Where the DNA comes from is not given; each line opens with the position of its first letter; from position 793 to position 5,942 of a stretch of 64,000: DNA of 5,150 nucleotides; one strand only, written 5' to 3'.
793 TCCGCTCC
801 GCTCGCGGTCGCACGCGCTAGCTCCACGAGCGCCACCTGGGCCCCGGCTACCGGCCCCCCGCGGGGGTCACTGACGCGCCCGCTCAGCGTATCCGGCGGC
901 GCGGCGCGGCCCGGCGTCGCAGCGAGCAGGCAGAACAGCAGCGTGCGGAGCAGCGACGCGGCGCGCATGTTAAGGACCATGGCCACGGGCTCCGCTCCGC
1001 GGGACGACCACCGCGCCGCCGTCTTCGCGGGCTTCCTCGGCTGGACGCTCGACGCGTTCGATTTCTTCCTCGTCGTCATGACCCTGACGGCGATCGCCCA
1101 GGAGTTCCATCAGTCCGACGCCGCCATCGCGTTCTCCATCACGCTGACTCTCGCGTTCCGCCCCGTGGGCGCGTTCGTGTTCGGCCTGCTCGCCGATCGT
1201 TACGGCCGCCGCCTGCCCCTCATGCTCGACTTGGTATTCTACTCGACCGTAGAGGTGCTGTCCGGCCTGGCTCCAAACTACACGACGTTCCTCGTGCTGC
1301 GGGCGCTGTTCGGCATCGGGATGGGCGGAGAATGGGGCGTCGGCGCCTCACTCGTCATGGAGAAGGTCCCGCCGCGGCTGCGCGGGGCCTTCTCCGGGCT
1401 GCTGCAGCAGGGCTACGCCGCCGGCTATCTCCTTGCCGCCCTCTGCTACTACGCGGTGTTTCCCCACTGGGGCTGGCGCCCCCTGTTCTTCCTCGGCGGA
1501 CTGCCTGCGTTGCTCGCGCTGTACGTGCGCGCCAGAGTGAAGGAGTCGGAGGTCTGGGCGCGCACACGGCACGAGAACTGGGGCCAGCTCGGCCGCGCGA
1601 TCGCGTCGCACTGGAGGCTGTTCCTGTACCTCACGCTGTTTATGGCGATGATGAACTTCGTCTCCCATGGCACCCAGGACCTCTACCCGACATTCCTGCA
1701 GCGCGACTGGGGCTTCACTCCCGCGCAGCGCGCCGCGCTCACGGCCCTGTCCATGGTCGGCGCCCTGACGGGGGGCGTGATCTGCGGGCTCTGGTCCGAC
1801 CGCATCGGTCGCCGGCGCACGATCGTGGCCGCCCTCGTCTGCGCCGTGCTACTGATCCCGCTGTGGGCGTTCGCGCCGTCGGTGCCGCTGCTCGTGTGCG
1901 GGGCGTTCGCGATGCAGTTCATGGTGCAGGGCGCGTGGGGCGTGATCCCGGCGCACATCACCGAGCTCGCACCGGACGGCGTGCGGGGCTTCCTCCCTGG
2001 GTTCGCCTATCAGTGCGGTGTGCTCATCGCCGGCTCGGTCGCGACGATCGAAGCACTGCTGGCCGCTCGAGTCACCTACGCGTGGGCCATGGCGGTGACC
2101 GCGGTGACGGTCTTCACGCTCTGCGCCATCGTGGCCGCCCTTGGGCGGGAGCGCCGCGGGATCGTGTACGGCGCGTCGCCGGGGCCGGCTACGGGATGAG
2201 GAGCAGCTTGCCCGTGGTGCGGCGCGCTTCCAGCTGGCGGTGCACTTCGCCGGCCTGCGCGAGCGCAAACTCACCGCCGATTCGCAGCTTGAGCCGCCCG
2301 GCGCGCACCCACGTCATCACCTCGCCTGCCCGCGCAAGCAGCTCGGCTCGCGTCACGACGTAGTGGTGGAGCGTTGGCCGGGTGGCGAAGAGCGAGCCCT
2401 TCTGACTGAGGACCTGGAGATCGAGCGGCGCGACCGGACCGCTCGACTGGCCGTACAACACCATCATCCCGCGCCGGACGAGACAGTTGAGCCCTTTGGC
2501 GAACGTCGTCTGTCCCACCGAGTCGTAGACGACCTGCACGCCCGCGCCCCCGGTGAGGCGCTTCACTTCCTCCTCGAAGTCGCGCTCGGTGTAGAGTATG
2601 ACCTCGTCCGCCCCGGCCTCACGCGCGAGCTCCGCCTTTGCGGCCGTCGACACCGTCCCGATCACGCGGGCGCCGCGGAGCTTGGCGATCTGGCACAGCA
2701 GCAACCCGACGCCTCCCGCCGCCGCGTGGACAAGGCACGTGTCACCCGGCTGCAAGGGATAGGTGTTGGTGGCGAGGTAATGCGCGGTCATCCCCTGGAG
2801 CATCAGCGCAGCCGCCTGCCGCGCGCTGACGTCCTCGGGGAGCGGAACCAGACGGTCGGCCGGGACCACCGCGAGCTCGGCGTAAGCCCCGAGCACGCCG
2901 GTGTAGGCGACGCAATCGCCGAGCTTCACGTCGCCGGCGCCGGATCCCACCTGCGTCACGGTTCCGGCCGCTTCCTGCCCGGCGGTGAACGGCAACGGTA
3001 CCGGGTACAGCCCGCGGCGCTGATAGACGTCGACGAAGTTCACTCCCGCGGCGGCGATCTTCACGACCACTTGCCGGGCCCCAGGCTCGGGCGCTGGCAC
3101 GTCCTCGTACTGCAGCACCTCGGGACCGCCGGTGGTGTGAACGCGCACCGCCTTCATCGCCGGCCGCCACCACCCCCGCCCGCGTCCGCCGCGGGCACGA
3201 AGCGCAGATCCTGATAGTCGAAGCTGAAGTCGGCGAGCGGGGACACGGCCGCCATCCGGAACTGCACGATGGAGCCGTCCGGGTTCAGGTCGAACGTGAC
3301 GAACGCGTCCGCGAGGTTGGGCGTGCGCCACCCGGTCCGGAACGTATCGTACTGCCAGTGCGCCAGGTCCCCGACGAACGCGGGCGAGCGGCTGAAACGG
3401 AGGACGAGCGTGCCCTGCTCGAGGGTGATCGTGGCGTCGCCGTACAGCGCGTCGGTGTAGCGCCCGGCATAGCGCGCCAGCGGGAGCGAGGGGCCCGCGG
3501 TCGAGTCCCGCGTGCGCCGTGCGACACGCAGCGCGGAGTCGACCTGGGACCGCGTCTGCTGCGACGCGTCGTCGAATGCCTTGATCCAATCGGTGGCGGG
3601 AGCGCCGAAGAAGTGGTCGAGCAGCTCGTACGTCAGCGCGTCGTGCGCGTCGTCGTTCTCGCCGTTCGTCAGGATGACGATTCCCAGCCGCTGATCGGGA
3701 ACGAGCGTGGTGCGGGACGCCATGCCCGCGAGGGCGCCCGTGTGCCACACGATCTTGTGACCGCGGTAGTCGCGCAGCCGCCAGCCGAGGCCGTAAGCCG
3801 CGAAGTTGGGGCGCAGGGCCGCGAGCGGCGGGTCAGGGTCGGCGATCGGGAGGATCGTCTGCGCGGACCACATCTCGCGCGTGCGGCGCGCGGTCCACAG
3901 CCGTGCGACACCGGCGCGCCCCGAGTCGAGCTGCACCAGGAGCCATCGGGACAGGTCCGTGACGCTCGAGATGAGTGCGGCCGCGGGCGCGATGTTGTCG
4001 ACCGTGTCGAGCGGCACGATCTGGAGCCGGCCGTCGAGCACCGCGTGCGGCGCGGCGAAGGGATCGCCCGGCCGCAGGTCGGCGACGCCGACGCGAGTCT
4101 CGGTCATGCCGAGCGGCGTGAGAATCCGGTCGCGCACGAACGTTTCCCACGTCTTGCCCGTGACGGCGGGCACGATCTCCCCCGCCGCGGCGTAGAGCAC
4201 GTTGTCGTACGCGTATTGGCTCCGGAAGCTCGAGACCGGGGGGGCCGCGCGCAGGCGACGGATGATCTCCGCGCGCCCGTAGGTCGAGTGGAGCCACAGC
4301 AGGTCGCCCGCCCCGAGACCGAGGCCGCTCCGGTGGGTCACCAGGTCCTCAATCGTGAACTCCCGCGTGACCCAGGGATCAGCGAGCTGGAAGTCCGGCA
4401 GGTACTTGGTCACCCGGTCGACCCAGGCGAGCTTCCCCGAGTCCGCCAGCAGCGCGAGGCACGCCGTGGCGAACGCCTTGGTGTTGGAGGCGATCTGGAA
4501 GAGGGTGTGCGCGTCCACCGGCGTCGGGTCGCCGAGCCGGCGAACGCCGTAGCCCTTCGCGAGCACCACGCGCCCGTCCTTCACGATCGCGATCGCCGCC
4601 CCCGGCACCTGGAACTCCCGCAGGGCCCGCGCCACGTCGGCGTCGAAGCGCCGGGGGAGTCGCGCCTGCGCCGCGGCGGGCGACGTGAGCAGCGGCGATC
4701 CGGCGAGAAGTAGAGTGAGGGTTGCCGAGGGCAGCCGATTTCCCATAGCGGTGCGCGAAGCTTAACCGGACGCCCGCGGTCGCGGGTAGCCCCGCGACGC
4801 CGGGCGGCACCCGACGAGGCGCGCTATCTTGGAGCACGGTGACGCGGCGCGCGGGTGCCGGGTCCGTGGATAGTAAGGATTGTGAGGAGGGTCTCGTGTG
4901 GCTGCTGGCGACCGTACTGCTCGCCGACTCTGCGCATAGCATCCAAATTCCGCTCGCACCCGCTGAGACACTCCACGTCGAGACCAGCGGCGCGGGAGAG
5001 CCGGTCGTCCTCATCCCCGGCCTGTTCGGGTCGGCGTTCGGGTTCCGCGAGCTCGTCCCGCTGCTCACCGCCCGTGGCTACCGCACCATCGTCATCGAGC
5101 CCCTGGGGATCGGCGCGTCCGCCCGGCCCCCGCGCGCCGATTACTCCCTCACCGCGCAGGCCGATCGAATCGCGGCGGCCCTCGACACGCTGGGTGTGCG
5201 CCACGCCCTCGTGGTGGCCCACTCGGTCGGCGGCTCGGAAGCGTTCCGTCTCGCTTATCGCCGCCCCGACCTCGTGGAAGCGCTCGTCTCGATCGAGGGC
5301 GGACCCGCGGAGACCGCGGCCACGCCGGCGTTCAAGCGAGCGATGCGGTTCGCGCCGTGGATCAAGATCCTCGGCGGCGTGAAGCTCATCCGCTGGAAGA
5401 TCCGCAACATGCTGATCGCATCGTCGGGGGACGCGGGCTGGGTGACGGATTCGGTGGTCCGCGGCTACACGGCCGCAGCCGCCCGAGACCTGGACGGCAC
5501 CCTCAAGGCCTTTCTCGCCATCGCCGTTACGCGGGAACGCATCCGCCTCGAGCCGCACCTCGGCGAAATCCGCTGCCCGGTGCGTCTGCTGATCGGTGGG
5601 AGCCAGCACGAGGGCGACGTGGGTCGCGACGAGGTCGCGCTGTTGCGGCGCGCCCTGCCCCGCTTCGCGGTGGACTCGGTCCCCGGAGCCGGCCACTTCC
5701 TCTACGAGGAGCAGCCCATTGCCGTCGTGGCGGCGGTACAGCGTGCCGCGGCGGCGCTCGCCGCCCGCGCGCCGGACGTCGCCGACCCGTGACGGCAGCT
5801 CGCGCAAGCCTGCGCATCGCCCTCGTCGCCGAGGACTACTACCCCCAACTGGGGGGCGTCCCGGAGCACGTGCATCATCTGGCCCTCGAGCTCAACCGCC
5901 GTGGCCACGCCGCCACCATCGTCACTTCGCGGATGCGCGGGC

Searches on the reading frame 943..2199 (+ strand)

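Call 62: search_protein_families(library=pfam, proteins=[window:943-2199:+], max_evalue=0.0001)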
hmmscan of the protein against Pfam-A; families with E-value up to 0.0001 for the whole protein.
window:943-2199:+ (418 aa): 2 families
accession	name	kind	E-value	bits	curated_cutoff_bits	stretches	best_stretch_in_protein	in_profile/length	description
PF07690.21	MFS_1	-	5.2e-37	128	33.4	2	32-238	3-217/347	Major Facilitator Superfamily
PF00083.30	Sugar_tr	-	3.3e-33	115.7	22.3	2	58-209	44-201/452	Sugar (and other) transporter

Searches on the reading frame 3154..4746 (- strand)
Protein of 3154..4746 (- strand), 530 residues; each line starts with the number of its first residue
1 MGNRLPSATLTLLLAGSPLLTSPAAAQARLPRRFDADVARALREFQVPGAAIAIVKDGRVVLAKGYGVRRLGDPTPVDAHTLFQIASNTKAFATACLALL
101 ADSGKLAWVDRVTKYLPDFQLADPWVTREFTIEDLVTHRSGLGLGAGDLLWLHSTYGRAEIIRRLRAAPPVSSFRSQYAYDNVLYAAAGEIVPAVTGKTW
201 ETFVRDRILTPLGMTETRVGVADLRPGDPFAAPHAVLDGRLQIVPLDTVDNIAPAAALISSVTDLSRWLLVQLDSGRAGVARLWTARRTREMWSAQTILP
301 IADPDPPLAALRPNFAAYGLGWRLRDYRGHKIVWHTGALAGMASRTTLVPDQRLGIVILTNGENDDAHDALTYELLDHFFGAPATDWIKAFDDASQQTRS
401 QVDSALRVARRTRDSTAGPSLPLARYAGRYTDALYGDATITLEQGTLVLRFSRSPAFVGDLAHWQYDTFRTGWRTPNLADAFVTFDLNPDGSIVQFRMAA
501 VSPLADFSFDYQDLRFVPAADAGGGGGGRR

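Call 62: search_protein_families(library=pfam, proteins=[window:3154-4746:-], max_evalue=0.0001)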
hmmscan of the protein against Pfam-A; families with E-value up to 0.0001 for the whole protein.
window:3154-4746:- (530 aa): 2 families
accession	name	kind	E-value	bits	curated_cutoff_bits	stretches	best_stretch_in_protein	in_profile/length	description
PF00144.29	Beta-lactamase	-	8e-66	222.9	27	1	38-370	5-320/329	Beta-lactamase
PF11954.13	DUF3471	-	2.6e-26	92.5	29.3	1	413-516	2-101/103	Domain of unknown function (DUF3471)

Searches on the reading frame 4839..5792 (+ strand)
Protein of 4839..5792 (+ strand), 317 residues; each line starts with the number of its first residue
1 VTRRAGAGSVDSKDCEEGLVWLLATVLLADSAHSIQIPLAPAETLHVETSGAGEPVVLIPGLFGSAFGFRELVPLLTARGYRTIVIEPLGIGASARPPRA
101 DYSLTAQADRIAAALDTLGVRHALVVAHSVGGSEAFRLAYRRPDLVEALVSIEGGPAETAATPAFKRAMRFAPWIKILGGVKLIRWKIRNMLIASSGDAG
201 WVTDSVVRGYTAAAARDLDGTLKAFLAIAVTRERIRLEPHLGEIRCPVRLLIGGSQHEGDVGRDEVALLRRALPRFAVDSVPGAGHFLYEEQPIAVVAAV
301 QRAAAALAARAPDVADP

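Call 62: search_protein_families(library=pfam, proteins=[window:4839-5792:+], max_evalue=0.0001)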
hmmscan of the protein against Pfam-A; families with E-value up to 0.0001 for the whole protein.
window:4839-5792:+ (317 aa): 3 families
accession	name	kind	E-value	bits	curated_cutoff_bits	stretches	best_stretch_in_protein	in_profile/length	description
PF00561.26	Abhydrolase_1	-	2.1e-21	77.2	25.8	1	55-166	2-113/245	alpha/beta hydrolase fold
PF12697.13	Abhydrolase_6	-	1.4e-17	65.6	26.3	1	56-299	1-216/217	Alpha/beta hydrolase family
PF12146.15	Hydrolase_4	-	2.5e-08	34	27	1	56-291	7-237/239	Serine aminopeptidase, S33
